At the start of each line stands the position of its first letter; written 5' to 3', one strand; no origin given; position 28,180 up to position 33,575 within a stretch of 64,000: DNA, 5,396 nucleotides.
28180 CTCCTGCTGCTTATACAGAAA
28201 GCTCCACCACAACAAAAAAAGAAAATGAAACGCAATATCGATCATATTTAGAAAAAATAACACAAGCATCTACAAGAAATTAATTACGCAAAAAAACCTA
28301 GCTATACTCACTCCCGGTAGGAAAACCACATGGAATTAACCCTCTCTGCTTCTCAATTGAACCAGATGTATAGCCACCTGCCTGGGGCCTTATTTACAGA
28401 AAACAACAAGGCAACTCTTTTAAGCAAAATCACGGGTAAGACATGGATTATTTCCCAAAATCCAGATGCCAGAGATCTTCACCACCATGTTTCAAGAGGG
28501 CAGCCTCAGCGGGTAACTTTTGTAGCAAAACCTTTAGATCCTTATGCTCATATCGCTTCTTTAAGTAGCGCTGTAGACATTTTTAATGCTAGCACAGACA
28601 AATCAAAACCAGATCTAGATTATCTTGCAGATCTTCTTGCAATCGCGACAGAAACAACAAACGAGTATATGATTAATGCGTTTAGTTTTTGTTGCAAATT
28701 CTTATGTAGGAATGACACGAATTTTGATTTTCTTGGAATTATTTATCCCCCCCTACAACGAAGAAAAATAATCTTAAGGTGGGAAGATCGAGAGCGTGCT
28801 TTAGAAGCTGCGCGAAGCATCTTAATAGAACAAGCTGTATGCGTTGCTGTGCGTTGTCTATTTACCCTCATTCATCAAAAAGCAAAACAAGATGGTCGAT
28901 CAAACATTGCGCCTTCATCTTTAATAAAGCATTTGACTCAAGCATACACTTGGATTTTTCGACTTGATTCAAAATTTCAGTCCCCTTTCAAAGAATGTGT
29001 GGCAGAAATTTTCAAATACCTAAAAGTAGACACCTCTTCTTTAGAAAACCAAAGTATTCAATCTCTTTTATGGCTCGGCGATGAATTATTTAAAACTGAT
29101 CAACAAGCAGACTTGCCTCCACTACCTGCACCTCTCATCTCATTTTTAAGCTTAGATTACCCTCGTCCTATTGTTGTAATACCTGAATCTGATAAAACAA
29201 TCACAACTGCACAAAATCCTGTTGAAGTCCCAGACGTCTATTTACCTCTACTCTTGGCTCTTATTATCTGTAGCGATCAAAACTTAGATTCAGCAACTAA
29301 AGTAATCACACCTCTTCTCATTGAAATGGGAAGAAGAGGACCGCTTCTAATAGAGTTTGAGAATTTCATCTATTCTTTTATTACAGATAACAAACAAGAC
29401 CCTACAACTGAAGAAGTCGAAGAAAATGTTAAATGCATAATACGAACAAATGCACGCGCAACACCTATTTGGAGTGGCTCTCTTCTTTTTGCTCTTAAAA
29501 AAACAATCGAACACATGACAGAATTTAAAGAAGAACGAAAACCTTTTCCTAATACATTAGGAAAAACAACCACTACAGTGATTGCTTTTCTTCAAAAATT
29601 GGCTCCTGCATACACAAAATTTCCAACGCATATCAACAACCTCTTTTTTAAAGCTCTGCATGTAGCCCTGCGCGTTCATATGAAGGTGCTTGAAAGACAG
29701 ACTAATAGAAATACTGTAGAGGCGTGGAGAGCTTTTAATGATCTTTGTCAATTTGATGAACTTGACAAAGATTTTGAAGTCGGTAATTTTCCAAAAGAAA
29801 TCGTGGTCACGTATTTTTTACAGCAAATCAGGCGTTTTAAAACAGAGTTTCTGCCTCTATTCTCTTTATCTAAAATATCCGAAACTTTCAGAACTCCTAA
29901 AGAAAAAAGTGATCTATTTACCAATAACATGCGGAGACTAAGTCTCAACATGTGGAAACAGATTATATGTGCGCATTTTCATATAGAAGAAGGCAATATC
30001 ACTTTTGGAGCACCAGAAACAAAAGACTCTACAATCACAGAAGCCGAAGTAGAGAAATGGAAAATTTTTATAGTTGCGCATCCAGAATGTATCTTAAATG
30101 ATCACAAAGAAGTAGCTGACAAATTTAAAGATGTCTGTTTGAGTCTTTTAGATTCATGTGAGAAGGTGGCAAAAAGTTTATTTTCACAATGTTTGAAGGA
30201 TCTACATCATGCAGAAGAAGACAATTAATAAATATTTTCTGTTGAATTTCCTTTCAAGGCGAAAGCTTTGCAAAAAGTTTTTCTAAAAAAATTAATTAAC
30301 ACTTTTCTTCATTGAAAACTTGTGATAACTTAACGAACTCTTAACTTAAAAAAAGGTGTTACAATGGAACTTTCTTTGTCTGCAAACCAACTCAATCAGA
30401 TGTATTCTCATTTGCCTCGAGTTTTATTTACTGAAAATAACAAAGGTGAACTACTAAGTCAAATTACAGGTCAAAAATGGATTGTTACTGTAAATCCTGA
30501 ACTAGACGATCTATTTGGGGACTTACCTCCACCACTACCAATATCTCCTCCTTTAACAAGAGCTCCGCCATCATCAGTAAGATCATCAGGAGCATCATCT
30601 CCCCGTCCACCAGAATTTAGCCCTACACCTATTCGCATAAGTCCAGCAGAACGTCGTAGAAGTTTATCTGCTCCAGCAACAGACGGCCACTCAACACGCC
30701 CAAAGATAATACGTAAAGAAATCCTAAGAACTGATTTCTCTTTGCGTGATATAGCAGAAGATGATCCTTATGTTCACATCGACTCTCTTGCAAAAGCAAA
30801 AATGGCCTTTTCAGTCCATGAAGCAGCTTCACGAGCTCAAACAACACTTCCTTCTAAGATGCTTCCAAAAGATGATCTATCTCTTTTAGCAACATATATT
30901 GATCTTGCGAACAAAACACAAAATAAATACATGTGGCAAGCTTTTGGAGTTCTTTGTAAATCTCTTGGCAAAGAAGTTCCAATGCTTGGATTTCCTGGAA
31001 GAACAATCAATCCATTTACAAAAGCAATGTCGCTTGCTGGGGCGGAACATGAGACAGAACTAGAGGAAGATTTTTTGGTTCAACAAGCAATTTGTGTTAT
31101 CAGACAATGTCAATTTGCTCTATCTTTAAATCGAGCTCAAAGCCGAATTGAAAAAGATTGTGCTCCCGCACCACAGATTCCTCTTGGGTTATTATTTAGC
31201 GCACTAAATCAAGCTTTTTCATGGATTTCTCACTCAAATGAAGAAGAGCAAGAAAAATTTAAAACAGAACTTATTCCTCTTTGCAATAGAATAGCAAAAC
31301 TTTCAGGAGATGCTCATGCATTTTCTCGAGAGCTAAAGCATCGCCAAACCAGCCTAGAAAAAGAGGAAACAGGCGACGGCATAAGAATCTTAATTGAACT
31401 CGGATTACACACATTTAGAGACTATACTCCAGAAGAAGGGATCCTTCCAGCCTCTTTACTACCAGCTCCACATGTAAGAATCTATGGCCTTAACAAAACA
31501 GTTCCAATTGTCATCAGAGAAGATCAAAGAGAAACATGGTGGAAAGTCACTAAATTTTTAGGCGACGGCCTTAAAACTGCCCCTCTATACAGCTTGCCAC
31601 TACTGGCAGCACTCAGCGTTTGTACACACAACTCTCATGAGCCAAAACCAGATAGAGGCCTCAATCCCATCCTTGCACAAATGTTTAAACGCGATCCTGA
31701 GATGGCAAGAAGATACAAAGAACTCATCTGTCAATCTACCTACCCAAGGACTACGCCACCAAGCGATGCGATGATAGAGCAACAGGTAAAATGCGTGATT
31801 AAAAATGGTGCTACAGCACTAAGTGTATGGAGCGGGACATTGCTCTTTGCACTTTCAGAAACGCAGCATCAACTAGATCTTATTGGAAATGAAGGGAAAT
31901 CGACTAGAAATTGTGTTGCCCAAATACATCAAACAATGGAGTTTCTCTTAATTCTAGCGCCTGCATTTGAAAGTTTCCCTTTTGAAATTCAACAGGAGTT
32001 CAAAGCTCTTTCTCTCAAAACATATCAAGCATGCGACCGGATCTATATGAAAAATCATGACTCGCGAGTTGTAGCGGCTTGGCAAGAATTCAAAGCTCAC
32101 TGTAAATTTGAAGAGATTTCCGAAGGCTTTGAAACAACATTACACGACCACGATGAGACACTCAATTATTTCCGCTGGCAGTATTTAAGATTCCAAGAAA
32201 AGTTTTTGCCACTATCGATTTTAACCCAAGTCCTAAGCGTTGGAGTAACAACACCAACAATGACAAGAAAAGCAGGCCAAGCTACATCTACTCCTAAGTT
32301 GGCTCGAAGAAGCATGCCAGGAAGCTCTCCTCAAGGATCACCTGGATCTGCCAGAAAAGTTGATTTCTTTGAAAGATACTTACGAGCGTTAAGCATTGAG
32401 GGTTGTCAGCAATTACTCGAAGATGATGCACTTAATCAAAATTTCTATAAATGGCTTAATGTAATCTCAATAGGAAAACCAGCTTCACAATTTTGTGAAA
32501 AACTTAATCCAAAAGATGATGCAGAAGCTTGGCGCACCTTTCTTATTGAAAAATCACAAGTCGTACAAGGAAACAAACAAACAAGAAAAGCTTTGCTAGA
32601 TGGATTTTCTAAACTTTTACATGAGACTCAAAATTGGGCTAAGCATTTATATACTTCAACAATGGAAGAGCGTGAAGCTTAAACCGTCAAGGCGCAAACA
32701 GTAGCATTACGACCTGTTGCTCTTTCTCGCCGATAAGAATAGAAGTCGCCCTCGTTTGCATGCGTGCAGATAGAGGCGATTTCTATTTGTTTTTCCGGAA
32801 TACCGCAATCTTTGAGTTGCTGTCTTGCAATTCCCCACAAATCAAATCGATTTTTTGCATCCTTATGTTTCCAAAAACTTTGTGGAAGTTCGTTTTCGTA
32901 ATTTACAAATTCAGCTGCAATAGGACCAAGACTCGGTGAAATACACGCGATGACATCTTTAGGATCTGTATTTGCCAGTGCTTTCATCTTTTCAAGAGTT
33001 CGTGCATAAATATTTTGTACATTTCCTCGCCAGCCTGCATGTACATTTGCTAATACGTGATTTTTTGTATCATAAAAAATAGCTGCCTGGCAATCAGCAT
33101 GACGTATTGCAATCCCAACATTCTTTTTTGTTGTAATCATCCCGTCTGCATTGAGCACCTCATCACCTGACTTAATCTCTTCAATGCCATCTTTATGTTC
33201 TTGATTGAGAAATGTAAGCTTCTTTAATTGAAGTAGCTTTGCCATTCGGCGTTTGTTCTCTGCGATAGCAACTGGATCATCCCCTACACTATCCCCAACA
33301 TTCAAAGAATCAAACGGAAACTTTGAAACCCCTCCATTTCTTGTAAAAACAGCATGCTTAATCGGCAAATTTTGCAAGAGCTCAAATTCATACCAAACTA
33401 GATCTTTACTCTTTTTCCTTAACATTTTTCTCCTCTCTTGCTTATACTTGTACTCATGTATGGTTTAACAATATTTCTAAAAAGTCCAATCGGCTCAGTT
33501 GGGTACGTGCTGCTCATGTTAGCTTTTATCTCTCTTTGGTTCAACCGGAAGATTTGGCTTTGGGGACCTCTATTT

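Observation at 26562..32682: Three tandem paralogues with a near-invariant 45-residue N-terminal module: candidate secreted (type III) effector family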

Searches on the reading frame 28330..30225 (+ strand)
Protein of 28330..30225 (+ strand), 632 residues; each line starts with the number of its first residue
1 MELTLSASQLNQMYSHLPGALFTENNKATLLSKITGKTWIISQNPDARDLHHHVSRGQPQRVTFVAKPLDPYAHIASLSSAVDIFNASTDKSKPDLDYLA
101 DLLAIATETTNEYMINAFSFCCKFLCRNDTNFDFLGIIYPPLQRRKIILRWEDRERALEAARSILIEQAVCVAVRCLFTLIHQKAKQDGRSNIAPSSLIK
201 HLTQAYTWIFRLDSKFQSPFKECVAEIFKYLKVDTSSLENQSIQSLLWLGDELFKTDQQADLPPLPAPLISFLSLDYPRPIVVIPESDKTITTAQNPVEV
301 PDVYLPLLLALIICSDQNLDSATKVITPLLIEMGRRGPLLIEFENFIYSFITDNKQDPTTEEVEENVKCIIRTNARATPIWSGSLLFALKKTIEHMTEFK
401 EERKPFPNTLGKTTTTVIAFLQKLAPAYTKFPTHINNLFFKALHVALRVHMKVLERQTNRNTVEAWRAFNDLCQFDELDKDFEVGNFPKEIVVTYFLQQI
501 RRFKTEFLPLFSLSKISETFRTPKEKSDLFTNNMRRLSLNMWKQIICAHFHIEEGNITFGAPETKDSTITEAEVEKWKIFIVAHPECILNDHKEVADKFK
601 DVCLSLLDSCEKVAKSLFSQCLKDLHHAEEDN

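Call 4: search_protein_families(library=pfam, proteins=[window:28330-30225:+], max_evalue=1)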
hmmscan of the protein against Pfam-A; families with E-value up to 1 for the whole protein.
window:28330-30225:+ (632 aa): 0 families

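Call 5: search_protein_families(library=ncbifam, proteins=[window:28330-30225:+], max_evalue=1)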
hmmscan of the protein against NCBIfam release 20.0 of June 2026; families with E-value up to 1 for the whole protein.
window:28330-30225:+ (632 aa): 1 family
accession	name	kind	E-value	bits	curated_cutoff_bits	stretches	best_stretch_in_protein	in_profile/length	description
NF010086.0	PRK13571.1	equivalog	0.2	10.1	693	1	251-310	108-161/510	anthranilate synthase component I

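Call 75: search_protein_families(library=padloc, proteins=[P0002, P0003], max_evalue=0.1)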
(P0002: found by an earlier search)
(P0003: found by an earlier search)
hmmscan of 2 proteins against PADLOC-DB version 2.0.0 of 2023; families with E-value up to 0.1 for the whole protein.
P0002 (632 aa): 0 families

P0003 (772 aa): 0 families

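Call 76: search_protein_families(library=phrogs, proteins=[P0002, P0003], max_evalue=0.1)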
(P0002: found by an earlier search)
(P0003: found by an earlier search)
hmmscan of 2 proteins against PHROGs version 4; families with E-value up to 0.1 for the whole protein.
P0002 (632 aa): 0 families

P0003 (772 aa): 0 families

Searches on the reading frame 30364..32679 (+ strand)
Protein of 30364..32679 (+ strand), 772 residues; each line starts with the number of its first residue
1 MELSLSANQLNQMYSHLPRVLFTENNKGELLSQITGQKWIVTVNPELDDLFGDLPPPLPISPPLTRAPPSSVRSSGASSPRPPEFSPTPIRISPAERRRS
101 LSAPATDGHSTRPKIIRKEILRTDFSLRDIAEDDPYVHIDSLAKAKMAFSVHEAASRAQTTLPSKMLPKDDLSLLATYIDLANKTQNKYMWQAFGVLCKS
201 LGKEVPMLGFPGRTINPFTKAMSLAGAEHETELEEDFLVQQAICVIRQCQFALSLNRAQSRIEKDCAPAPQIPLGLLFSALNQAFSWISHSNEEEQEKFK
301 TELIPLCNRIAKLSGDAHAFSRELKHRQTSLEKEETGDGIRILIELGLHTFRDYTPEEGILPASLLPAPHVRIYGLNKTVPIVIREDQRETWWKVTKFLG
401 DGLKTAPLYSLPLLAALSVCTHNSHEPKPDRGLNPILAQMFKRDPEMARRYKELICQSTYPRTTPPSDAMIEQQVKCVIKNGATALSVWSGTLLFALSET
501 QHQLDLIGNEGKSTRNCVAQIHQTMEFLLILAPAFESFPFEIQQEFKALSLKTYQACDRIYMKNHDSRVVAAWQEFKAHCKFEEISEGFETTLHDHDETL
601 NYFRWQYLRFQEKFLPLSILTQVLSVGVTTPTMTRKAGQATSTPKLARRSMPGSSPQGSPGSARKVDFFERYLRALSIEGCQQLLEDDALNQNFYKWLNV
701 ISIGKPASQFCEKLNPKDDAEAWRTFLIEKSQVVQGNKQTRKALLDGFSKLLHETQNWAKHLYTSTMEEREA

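Call 4: search_protein_families(library=pfam, proteins=[window:30364-32679:+], max_evalue=1)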
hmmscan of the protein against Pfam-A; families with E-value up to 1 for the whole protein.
window:30364-32679:+ (772 aa): 1 family
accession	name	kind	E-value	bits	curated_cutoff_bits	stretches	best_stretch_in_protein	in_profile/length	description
PF16526.10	CLZ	-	0.11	13.4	26.7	1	292-334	29-71/71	C-terminal leucine zipper domain of cyclic nucleotide-gated channels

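Call 5: search_protein_families(library=ncbifam, proteins=[window:30364-32679:+], max_evalue=1)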
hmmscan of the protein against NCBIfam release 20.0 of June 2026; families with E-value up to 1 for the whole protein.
window:30364-32679:+ (772 aa): 0 families

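Call 75: search_protein_families(library=padloc, proteins=[P0002, P0003], max_evalue=0.1)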
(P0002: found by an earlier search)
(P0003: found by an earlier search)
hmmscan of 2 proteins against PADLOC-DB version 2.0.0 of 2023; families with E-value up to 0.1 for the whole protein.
P0002 (632 aa): 0 families

P0003 (772 aa): 0 families

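Call 76: search_protein_families(library=phrogs, proteins=[P0002, P0003], max_evalue=0.1)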
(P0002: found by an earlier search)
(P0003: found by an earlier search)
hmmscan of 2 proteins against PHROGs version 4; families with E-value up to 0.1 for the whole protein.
P0002 (632 aa): 0 families

P0003 (772 aa): 0 families

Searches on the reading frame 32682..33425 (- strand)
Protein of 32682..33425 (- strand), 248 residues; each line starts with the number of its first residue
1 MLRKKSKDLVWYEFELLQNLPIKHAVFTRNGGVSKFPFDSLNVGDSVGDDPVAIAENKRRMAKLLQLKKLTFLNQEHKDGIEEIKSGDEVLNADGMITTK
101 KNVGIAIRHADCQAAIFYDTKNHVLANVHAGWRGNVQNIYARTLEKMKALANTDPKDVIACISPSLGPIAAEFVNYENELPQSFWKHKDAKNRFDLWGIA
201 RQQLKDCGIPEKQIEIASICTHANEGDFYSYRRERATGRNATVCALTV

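Call 40: find_related_loci(query=A3, collection=genome_contigs, flank=10000)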
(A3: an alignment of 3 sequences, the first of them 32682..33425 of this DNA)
Query A3 (248 aa) in genome_contigs; peptide patterns used: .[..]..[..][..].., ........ (x = any residue, [..] = any of these).
49 stretches matched a pattern; 5 encode a relative of the query (tblastn E <= 1e-3); 5 distinct loci.
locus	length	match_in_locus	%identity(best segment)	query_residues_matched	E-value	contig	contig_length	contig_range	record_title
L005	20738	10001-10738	62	1-246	2e-106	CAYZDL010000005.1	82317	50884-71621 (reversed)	MAG TPA_asm: uncultured bacterium isolate SRP286056_co1_9 genome assembly, contig: NODE_232_length_82317_cov_6.062070, w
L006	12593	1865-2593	61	1-246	9e-103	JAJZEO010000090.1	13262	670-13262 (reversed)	MAG: bacterium isolate LL2.bin32 NODE_5659_length_13262_cov_1.74899, whole genome shotgun sequence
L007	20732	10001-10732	46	1-240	2e-73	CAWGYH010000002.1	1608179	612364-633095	MAG: uncultured Chlamydiales bacterium isolate MFD01716.bin.1.202 genome assembly, contig: contig_12604, whole genome sh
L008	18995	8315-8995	44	1-246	8e-61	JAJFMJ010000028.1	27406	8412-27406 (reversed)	MAG: Chlamydiae bacterium isolate OFTM45 OFTM45_27, whole genome shotgun sequence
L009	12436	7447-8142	44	1-247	1e-59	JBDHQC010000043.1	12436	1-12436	MAG: Parachlamydiales bacterium isolate AS-MICRO-OLR.48 NODE_22045_length_12436_cov_4.126188, whole genome shotgun seque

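Call 69: find_related_loci(query=A3, collection=metagenome_contigs, flank=10000)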
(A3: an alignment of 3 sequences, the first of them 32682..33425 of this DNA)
Query A3 (248 aa) in metagenome_contigs; peptide patterns used: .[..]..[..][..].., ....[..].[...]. (x = any residue, [..] = any of these).
249 stretches matched a pattern; 90 encode a relative of the query (tblastn E <= 1e-3); the best 80 are kept; 80 distinct loci.
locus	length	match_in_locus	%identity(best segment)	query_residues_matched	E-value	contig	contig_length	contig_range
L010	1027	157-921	46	5-246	4e-77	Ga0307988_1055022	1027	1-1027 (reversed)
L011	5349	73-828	45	8-246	1e-69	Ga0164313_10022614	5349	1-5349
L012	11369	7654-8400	44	1-244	3e-66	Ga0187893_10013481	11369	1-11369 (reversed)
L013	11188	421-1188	43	5-247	3e-66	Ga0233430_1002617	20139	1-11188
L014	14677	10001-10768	43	5-247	3e-66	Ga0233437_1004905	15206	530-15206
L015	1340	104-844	43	13-246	1e-68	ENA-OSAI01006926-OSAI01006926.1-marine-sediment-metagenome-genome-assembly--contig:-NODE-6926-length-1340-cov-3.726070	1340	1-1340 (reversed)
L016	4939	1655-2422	42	5-247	2e-64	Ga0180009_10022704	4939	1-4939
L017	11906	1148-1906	42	8-247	2e-63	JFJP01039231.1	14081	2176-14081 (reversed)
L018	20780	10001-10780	42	5-246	8e-63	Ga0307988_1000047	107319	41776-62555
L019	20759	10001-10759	41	8-247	1e-62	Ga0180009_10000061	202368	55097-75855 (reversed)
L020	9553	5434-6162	39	12-246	7e-60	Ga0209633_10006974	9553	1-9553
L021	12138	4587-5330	41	12-246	7e-60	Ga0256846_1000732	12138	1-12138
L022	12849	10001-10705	42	1-248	5e-60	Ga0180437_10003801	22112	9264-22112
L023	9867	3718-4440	40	1-247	7e-58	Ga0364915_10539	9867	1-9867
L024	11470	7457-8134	42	1-240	1e-57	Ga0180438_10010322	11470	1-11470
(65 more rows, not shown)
